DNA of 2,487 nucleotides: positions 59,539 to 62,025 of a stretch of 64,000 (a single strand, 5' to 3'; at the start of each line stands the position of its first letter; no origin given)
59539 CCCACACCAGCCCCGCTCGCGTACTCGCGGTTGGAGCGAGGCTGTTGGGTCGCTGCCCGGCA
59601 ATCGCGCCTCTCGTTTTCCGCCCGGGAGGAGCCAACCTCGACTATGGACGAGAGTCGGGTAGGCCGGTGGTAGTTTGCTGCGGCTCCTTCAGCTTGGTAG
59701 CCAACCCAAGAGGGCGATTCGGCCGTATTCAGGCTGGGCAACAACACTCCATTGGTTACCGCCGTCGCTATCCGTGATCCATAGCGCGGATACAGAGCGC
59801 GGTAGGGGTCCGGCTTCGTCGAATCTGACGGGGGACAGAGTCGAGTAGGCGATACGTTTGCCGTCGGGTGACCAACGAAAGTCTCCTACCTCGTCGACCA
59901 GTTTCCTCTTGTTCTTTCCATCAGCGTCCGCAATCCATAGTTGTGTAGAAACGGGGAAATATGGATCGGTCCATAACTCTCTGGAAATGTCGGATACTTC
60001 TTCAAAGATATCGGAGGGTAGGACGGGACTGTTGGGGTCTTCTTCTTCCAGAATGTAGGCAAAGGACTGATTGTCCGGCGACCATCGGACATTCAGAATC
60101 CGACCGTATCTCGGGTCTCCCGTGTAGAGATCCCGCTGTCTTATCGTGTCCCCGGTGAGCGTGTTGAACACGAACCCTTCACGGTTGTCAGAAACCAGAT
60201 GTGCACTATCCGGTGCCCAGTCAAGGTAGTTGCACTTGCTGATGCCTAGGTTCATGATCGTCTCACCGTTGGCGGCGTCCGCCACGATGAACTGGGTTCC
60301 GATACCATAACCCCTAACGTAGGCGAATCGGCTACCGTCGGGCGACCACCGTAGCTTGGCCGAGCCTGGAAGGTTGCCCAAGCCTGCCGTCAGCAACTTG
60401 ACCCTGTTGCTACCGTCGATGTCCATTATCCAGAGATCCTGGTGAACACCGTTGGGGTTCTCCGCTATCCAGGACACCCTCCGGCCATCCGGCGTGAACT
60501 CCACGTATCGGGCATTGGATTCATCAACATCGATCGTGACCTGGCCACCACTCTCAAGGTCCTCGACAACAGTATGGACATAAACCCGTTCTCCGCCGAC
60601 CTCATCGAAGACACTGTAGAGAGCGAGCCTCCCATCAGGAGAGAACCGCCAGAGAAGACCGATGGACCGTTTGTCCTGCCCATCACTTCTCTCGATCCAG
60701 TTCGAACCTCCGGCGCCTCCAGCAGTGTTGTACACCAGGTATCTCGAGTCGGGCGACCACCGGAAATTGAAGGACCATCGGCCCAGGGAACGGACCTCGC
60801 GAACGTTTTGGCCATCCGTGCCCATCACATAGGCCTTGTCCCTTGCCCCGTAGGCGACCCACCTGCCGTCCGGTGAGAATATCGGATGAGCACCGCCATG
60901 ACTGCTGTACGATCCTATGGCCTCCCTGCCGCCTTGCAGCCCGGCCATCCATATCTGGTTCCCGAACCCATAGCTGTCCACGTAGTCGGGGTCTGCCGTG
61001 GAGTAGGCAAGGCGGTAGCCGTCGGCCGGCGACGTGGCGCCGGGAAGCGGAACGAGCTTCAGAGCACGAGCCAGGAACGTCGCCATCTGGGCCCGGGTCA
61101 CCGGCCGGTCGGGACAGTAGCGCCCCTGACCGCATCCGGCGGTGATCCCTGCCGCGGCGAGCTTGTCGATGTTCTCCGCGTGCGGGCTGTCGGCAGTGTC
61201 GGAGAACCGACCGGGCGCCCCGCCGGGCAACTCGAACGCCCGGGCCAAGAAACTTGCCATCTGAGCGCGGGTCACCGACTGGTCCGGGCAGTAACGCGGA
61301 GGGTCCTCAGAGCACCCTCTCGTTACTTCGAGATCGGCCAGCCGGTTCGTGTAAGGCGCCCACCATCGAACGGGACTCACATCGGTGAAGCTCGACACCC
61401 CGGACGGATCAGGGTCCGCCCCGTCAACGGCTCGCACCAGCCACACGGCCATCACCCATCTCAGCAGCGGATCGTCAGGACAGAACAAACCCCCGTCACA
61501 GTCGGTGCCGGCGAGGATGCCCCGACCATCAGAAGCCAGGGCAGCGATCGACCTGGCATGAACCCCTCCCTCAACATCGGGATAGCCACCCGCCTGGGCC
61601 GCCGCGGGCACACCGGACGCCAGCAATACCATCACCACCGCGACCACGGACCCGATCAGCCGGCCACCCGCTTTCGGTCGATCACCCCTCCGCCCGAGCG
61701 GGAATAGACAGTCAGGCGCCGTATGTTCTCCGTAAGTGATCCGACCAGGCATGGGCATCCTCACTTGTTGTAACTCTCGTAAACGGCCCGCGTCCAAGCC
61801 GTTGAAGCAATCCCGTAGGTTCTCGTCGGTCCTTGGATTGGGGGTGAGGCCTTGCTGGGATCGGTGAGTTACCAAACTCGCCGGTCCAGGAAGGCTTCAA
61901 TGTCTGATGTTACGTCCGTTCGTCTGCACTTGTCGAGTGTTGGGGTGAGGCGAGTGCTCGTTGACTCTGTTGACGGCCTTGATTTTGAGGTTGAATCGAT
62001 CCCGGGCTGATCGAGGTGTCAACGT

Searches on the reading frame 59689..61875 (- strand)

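Call 49: search_protein_families(library=ncbifam, proteins=[window:59689-61875:-], max_evalue=0.0001)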
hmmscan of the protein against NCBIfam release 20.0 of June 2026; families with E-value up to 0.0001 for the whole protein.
window:59689-61875:- (728 aa): 5 families
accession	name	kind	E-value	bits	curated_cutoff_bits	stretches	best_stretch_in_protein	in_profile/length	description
TIGR02800.1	propeller_TolB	equivalog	2e-20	73.2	343.15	0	644-680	171-210/418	Tol-Pal system beta propeller repeat protein TolB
NF033523.0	lasso_peptidase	equivalog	2.8e-14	52.8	400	0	643-679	111-150/638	Atxe2 family lasso peptide isopeptidase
NF033190.2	inl_like_NEAT_1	exception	4.8e-11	41.7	1275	1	95-214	640-752/754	NEAT domain-containing leucine-rich repeat protein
NF002183.0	PRK01029.1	equivalog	5.9e-10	38.7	405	1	460-562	288-387/429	Tol-Pal system protein TolB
NF053518.1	DipepPtdsDpp5Prph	equivalog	1.8e-09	36.7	900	0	411-608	19-212/655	dipeptidyl-peptidase Dpp5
